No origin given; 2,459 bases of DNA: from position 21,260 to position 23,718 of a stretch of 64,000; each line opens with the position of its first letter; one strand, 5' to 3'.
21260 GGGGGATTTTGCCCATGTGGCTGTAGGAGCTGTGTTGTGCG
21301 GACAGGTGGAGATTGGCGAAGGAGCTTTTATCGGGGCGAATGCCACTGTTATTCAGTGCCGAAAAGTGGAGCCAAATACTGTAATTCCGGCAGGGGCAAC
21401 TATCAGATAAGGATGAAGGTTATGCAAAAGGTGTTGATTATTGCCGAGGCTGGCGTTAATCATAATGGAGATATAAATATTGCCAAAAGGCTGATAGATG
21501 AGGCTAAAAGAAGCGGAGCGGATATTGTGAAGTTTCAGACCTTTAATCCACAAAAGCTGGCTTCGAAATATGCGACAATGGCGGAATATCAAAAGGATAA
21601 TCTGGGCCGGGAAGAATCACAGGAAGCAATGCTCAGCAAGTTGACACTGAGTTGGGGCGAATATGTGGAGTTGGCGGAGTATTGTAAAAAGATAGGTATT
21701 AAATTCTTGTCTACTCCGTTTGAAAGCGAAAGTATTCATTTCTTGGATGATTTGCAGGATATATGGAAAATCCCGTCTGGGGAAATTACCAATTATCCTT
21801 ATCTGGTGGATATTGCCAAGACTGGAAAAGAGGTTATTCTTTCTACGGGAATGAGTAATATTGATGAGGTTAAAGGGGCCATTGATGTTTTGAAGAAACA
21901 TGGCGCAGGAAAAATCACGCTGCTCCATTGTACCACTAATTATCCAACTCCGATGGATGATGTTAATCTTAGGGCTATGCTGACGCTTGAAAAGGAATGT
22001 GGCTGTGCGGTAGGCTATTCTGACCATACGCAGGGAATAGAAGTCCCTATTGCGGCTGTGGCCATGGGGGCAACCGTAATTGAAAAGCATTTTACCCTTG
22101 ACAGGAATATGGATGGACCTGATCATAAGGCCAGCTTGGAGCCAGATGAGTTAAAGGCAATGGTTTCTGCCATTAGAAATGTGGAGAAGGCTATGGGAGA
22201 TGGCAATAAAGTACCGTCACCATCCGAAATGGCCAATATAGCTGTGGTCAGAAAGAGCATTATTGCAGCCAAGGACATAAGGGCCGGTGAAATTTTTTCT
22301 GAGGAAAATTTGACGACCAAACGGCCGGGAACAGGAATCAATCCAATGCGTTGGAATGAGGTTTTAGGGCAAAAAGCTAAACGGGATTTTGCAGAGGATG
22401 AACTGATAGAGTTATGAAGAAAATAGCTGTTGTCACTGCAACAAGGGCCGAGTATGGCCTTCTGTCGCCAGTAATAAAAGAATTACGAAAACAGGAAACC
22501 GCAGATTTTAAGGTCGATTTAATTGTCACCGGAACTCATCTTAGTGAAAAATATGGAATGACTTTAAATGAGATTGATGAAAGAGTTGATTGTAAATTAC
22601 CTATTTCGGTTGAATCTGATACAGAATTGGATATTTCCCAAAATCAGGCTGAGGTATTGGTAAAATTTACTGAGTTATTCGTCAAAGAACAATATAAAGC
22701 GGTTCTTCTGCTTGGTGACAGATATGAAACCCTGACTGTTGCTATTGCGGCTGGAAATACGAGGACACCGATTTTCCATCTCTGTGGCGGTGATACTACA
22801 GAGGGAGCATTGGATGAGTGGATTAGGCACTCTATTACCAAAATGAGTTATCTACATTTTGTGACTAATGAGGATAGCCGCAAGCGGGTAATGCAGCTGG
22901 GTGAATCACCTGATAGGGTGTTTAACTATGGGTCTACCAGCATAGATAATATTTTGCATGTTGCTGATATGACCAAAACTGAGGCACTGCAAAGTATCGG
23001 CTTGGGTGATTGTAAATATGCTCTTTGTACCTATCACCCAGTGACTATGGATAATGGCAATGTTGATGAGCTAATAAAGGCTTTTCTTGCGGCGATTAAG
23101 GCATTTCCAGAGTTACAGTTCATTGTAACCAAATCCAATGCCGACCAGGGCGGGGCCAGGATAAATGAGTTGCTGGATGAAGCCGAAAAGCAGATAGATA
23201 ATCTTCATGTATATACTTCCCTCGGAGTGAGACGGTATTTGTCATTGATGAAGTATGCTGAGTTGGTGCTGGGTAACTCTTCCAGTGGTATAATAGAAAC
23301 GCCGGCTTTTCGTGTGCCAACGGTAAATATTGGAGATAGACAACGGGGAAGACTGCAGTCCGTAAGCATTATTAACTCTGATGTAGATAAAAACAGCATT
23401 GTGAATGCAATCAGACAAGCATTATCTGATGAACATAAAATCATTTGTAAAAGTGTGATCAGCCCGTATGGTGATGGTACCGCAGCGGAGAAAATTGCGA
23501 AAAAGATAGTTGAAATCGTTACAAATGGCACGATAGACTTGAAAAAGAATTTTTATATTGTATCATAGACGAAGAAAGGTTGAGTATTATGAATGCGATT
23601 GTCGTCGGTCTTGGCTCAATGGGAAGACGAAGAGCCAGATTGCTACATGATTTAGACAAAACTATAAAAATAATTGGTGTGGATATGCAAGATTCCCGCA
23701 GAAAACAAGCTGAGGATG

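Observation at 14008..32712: Legionaminic/neuraminic-type nonulosonic acid island grafted onto the LPS inner-core (heptose) locus of a diderm Firmicute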

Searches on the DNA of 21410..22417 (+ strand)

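Call 48: search_dna_similar(query=window:21410-22417:+, collection=ecoli_genomes, mode=distant, max_evalue=0.001, max_rows=30, rows=spread)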
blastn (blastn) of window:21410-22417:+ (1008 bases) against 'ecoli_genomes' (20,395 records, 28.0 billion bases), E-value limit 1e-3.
Records with a match: 18; places in all: 18; records where one place covers at least 80% of the query: 0.
Genomes with a match: 18 of 5426; with a place that covers at least 80% of the query: 0. Places per genome that has any: lowest 1, median 1, highest 1. On chromosomes: 18 places; on plasmids: 0.
Best place of each record, by identity: 80-90% 7; 60-80% 11.
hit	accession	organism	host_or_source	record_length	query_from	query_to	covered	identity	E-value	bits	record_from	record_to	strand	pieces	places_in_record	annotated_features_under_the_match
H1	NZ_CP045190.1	Escherichia coli strain NT1F31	pig manure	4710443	269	756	22%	75.6%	2e-16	155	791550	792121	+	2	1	neuB: N-acetylneuraminate synthase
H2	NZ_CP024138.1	Escherichia coli strain 14EC020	clinical patient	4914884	877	999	12%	74.0%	5e-11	79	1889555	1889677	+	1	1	neuB: N-acetylneuraminate synthase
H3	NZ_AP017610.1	Escherichia coli strain 20Ec-P-124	Sus scrofa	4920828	877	999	12%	74.0%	5e-11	79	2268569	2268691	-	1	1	neuB: N-acetylneuraminate synthase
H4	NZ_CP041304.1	Escherichia coli strain MSHS 133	Homo sapiens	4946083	877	999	12%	74.0%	5e-11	79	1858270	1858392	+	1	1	neuB: N-acetylneuraminate synthase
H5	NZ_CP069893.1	Escherichia coli strain FDAARGOS_1286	Homo sapiens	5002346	877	999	12%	74.0%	5e-11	79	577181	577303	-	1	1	neuB: N-acetylneuraminate synthase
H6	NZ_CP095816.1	Escherichia coli strain FY10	avian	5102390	877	999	12%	74.0%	5e-11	79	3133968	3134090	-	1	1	neuB: N-acetylneuraminate synthase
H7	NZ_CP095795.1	Escherichia coli strain CT265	avian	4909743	877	999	12%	74.0%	5e-11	79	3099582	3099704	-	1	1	neuB: N-acetylneuraminate synthase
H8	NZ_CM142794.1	Escherichia coli strain GPEC1040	chicken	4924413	877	999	12%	74.0%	5e-11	79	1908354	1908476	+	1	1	neuB: N-acetylneuraminate synthase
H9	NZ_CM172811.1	Escherichia coli strain FCI1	Homo sapiens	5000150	877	999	12%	74.0%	5e-11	79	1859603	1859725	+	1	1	neuB: N-acetylneuraminate synthase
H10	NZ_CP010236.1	Escherichia coli strain S42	not applicable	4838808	48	131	8%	76.5%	2e-4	57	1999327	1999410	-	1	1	pseI: pseudaminic acid synthase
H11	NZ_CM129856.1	Escherichia coli strain SW071614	wastewater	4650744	48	131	8%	76.5%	2e-4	57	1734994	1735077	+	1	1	pseI: pseudaminic acid synthase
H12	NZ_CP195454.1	Escherichia coli strain 22AR0750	Homo sapiens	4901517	17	78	6%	82.3%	5e-5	60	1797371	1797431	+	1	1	neuB: N-acetylneuraminate synthase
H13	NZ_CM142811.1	Escherichia coli strain GPEC464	chicken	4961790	17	78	6%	82.3%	5e-5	60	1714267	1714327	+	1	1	neuB: N-acetylneuraminate synthase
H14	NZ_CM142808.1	Escherichia coli strain GPEC606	chicken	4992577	17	78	6%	82.3%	5e-5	60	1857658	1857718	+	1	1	neuB: N-acetylneuraminate synthase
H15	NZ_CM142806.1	Escherichia coli strain GPEC657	chicken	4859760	17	78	6%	82.3%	5e-5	60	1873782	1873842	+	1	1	neuB: N-acetylneuraminate synthase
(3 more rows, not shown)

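Call 49: get_annotated_region(hit=H1, flank=9000)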
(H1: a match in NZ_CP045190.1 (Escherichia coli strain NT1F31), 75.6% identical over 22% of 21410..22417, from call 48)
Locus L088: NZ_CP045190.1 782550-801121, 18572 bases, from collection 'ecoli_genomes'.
description: Escherichia coli strain NT1F31 chromosome, complete genome
organism: Escherichia coli strain NT1F31 (NCBI taxid 562)
replicon: chromosome; assembly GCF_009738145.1
host: -; source: pig manure; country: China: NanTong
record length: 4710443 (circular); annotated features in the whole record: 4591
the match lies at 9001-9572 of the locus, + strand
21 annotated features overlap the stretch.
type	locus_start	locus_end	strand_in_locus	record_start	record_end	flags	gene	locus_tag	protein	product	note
CDS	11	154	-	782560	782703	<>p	-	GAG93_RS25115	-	transcriptional regulator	catalyzes the formation of homocysteine and pyruvate from cystathionine; also acts a a negative regulator for the mal ...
CDS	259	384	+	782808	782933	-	-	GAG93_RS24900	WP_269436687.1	hypothetical protein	-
CDS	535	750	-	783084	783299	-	-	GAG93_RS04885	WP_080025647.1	hypothetical protein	-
CDS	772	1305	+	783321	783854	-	-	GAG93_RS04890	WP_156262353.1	hypothetical protein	-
CDS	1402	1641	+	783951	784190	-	-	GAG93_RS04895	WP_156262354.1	helix-turn-helix transcriptional regulator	-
CDS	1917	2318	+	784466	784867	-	-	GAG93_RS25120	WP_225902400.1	zinc-ribbon domain-containing protein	-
CDS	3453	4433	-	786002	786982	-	-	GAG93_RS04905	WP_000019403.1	IS5-like element IS5 family transposase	-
CDS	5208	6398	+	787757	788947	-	-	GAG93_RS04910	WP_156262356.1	UDP-N-acetylglucosamine 4,6-dehydratase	-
CDS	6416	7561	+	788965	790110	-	-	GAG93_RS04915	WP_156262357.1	LegC family aminotransferase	-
CDS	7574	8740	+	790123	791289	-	neuC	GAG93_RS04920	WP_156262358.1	UDP-N-acetylglucosamine 2-epimerase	-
CDS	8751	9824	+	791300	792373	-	neuB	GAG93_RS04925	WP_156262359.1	N-acetylneuraminate synthase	-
CDS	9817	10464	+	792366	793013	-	-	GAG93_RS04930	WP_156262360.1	acetyltransferase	-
CDS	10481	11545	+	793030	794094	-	-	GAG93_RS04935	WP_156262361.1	nucleotidyltransferase family protein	-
CDS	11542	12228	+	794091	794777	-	-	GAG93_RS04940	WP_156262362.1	acylneuraminate cytidylyltransferase family protein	-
CDS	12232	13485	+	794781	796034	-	-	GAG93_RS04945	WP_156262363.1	lipopolysaccharide biosynthesis protein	-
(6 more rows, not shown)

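Call 50: get_annotated_region(hit=H2, flank=9000)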
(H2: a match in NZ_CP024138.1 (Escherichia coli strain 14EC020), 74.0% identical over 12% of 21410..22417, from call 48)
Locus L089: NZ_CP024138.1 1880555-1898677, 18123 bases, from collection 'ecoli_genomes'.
description: Escherichia coli strain 14EC020 chromosome, complete genome
organism: Escherichia coli strain 14EC020 (NCBI taxid 562)
replicon: chromosome; assembly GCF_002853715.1
host: -; source: clinical patient; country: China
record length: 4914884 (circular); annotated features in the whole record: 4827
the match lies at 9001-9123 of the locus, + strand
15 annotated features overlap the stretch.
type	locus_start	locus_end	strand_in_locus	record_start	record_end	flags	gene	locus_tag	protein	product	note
CDS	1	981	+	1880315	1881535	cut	wcaL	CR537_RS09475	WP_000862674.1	colanic acid biosynthesis glycosyltransferase WcaL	-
CDS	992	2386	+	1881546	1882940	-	wcaM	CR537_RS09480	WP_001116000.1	colanic acid biosynthesis protein WcaM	-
CDS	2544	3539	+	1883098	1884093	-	-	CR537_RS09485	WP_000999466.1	N-acetyl-alpha-D-glucosaminyl-diphospho-ditrans,octacis-undecaprenol 4-epimerase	-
CDS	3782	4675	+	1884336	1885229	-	galF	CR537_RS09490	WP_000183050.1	UTP--glucose-1-phosphate uridylyltransferase GalF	-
CDS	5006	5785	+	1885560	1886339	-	-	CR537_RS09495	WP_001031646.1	glycosyltransferase family 2 protein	-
CDS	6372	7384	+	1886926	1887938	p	-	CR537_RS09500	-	helix-turn-helix domain-containing protein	frameshifted; internal stop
CDS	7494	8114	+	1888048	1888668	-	-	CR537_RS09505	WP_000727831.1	NeuD/PglB/VioB family sugar acetyltransferase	-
CDS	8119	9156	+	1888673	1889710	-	neuB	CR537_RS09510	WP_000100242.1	N-acetylneuraminate synthase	-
CDS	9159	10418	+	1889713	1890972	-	-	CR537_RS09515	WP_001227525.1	cytidylyltransferase domain-containing protein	-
CDS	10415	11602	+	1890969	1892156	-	neuC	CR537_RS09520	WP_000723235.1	UDP-N-acetylglucosamine 2-epimerase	-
CDS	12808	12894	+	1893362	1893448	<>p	-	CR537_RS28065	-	hypothetical protein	incomplete; partial in the middle of a contig; missing N-terminus and C-terminus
CDS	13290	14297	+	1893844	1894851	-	-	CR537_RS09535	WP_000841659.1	glycosyltransferase family 52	-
CDS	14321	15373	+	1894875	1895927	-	wzy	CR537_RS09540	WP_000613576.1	O24 family O-antigen polymerase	-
CDS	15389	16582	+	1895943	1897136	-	wzx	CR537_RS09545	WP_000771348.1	O24 family O-antigen flippase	-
CDS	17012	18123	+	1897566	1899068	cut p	-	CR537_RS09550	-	IS3 family transposase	frameshifted; internal stop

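Call 51: get_annotated_region(hit=H12, flank=9000)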
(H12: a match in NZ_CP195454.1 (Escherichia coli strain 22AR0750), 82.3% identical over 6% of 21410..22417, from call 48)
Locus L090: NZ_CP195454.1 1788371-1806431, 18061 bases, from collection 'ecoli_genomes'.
description: Escherichia coli strain 22AR0750 chromosome, complete genome
organism: Escherichia coli strain 22AR0750 (NCBI taxid 562)
replicon: chromosome; assembly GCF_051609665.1
host: Homo sapiens; source: Screen: rectum; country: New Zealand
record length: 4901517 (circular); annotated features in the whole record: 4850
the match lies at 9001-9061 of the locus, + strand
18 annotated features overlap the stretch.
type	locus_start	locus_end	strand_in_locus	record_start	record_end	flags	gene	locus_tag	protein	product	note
CDS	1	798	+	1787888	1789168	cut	wcaK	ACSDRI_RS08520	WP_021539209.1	colanic acid biosynthesis pyruvyl transferase WcaK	-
CDS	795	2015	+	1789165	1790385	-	wcaL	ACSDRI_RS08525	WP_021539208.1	colanic acid biosynthesis glycosyltransferase WcaL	-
CDS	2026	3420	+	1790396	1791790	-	wcaM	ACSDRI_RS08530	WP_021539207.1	colanic acid biosynthesis protein WcaM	-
CDS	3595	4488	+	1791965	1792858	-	galF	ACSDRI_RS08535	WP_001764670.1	UTP--glucose-1-phosphate uridylyltransferase GalF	-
CDS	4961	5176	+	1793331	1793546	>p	-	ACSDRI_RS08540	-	transposase family protein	internal stop; incomplete; partial in the middle of a contig; missing C-terminus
CDS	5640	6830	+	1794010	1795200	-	-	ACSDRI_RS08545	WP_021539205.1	UDP-N-acetylglucosamine 4,6-dehydratase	-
CDS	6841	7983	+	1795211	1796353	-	-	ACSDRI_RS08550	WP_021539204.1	LegC family aminotransferase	-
CDS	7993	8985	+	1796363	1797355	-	-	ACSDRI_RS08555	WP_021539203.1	peptidoglycan bridge formation glycyltransferase FemA/FemB family protein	-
CDS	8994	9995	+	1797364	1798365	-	neuB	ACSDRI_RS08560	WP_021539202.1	N-acetylneuraminate synthase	-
CDS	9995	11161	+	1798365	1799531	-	neuC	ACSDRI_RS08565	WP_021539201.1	UDP-N-acetylglucosamine 2-epimerase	-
CDS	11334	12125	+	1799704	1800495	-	-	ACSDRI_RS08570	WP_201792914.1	hypothetical protein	-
CDS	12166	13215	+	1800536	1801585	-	-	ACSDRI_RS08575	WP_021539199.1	nucleotidyltransferase family protein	-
CDS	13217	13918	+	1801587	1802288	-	-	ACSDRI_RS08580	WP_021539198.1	acylneuraminate cytidylyltransferase family protein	-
CDS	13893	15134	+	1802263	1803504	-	wzx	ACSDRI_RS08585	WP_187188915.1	O161 family O-antigen flippase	-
CDS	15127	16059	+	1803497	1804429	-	-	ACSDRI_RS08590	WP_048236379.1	hypothetical protein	-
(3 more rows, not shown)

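Call 52: get_annotated_region(hit=H10, flank=7000)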
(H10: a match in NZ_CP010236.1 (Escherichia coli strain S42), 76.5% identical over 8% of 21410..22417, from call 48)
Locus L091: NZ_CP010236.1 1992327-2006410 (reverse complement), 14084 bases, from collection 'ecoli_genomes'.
description: Escherichia coli strain S42 chromosome, complete genome
organism: Escherichia coli strain S42 (NCBI taxid 562)
replicon: chromosome; assembly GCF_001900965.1
host: not applicable; source: -; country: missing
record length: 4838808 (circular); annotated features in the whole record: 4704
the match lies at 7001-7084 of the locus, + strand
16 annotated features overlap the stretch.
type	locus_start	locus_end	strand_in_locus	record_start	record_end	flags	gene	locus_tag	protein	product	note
CDS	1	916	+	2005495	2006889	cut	wcaM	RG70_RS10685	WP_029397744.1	colanic acid biosynthesis protein WcaM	-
CDS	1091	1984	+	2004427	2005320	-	galF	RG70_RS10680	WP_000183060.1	UTP--glucose-1-phosphate uridylyltransferase GalF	-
CDS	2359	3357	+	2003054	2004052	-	pseB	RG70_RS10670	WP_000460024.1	UDP-N-acetylglucosamine 4,6-dehydratase (inverting)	-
CDS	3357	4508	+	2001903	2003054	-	pseC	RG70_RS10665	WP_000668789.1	UDP-4-amino-4,6-dideoxy-N-acetyl-beta-L-altrosamine transaminase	-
CDS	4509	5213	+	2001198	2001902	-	pseF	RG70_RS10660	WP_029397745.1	pseudaminic acid cytidylyltransferase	-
CDS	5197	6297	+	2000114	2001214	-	pseG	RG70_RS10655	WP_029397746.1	UDP-2,4-diacetamido-2,4,6-trideoxy-beta-L-altropyranose hydrolase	-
CDS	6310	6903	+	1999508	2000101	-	pseH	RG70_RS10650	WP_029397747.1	UDP-4-amino-4,6-dideoxy-N-acetyl-beta-L-altrosamine N-acetyltransferase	-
CDS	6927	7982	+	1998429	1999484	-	pseI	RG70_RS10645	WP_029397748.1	pseudaminic acid synthase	-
CDS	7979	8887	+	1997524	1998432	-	-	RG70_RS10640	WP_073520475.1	oligosaccharide flippase family protein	-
CDS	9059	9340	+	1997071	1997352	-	-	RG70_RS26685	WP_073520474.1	glycosyltransferase family 52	-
CDS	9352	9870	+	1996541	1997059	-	-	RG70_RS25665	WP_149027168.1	hypothetical protein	-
CDS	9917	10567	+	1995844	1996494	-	-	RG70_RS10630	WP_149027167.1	DUF6418 domain-containing protein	-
CDS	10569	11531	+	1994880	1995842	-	-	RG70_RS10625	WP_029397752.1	glycosyltransferase family 32 protein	-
CDS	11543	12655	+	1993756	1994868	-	-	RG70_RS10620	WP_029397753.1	glycosyltransferase family 4 protein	-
CDS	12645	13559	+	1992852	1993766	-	-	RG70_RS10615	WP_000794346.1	glycosyltransferase family 2 protein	-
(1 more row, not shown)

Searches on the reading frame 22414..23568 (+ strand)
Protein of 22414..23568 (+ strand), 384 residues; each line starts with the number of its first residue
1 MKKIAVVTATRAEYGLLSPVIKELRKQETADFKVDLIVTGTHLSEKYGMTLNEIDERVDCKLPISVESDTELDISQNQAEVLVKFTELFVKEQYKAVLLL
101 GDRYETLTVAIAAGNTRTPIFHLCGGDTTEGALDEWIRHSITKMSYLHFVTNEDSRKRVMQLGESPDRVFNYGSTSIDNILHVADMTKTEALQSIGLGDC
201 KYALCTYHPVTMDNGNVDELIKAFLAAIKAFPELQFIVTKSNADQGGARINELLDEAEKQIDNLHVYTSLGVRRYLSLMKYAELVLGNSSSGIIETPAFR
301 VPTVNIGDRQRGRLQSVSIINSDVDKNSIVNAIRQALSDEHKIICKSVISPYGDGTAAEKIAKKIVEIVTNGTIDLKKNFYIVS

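Call 3: search_protein_families(library=pfam, proteins=[window:22414-23568:+])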
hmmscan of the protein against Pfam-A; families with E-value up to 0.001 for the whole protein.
window:22414-23568:+ (384 aa): 1 family
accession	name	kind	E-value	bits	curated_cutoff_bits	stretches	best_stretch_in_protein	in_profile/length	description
PF02350.25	Epimerase_2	-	4.4e-85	286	30.6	1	27-365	4-346/347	UDP-N-acetylglucosamine 2-epimerase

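Call 5: search_protein_families(library=ncbifam, proteins=[window:22414-23568:+], max_evalue=0.00001)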
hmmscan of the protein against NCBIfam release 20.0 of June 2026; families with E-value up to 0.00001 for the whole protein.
window:22414-23568:+ (384 aa): 2 families
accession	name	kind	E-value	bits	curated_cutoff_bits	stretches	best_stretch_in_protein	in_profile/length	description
TIGR03568.1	NeuC_NnaA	equivalog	6.9e-120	400.3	235.9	1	2-363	1-363/365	UDP-N-acetylglucosamine 2-epimerase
TIGR00236.1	wecB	equivalog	3.1e-33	115.4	210.15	1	3-365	2-362/366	non-hydrolyzing UDP-N-acetylglucosamine 2-epimerase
